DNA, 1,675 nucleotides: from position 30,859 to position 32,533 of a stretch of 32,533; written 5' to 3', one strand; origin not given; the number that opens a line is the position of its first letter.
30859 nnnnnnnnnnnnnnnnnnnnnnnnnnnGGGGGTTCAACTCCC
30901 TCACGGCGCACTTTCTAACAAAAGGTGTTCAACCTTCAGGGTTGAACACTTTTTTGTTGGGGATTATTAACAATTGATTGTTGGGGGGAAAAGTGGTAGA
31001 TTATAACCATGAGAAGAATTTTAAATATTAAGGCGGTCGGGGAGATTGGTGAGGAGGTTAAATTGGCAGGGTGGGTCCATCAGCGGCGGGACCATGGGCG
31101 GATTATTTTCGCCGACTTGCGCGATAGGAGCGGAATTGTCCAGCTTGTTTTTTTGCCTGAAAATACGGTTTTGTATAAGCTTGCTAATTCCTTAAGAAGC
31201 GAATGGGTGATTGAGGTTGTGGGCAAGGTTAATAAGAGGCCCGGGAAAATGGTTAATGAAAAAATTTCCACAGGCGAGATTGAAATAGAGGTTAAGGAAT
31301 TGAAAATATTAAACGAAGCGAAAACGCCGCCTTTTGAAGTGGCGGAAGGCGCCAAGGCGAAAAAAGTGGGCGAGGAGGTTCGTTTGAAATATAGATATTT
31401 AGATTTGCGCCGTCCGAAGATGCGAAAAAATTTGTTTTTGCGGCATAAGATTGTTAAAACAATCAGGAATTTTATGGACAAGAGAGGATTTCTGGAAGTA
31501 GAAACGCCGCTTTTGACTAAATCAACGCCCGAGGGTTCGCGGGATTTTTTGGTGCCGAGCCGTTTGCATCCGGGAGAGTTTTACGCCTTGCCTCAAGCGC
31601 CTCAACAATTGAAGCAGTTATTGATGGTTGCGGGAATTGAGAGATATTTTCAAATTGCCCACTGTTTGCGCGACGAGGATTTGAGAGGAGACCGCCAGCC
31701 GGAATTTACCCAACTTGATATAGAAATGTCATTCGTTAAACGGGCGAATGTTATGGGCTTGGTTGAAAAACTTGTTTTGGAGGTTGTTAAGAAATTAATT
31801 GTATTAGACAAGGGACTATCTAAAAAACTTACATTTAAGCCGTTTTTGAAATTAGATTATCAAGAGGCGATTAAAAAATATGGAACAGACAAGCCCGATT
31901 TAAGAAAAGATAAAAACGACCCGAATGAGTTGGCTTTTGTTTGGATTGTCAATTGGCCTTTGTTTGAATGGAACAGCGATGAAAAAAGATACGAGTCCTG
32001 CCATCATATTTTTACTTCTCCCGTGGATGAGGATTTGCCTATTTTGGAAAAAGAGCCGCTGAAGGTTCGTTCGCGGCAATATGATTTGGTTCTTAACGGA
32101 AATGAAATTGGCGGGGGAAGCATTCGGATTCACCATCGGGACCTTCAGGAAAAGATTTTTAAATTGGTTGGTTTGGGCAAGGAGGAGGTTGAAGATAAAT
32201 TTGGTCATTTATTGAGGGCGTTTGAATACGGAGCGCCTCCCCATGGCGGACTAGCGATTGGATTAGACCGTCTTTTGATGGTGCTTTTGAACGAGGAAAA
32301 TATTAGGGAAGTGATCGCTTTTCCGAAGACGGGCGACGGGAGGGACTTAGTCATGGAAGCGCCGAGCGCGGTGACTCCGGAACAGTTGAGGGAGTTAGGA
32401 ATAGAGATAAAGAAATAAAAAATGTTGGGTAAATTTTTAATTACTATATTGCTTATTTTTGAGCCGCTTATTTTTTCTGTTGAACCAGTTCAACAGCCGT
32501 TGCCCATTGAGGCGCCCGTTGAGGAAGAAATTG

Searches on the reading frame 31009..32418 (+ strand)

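Call 38: search_protein_families(library=ncbifam, proteins=[window:31009-32418:+], max_evalue=0.01)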
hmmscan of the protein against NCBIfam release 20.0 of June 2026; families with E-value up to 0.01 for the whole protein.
window:31009-32418:+ (469 aa): 18 families
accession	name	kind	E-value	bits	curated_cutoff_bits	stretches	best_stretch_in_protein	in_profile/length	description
NF001750.0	PRK00476.1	equivalog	9.5e-207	687.9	443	2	12-301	16-296/590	aspartate--tRNA ligase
TIGR00459.1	aspS_bact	equivalog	1.4e-191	637.9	373.85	2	12-301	14-291/586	aspartate--tRNA ligase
NF009460.0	PRK12820.1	equivalog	2.1e-156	522.1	1379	2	11-301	32-324/723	bifunctional aspartyl-tRNA synthetase/aspartyl/glutamyl-tRNA amidotransferase subunit C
NF003483.0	PRK05159.1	equivalog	2.3e-73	247.5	353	1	12-440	14-431/438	aspartate--tRNA(Asn) ligase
TIGR00458.1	aspS_nondisc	equivalog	1.5e-70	238.3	368.4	1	14-440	12-421/428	aspartate--tRNA(Asn) ligase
NF001756.1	PRK00484.1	subfamily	1.7e-50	172.1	468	1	12-440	49-484/488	lysine--tRNA ligase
TIGR00499.1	lysS_bact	equivalog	4.5e-48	164.1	427.6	2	14-309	53-341/496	lysine--tRNA ligase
NF003037.0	PRK03932.1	equivalog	3.3e-40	138.4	414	2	7-264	9-263/451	asparagine--tRNA ligase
NF009101.0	PRK12445.1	subfamily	1.3e-38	132.8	1026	2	15-294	66-339/505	lysine--tRNA ligase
TIGR00457.1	asnS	equivalog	1.4e-38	132.9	342.6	2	11-264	13-265/455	asparagine--tRNA ligase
NF002821.0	PRK02983.1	equivalog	1.8e-36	125.6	742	2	13-258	658-894/1102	bifunctional lysylphosphatidylglycerol synthetase/lysine--tRNA ligase LysX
TIGR00462.1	genX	equivalog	1.7e-23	83.6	286.9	2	144-296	3-147/304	EF-P lysine aminoacylase EpmA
NF006828.0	PRK09350.1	equivalog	1.1e-22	80.7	264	1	139-439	13-321/325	elongation factor P--(R)-beta-lysine ligase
NF005054.0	PRK06462.1-4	equivalog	2.1e-19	69.7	309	1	128-320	11-213/318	asparagine synthetase A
NF005052.0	PRK06462.1-1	equivalog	4.4e-17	62.2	368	1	117-286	26-203/353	asparagine synthetase A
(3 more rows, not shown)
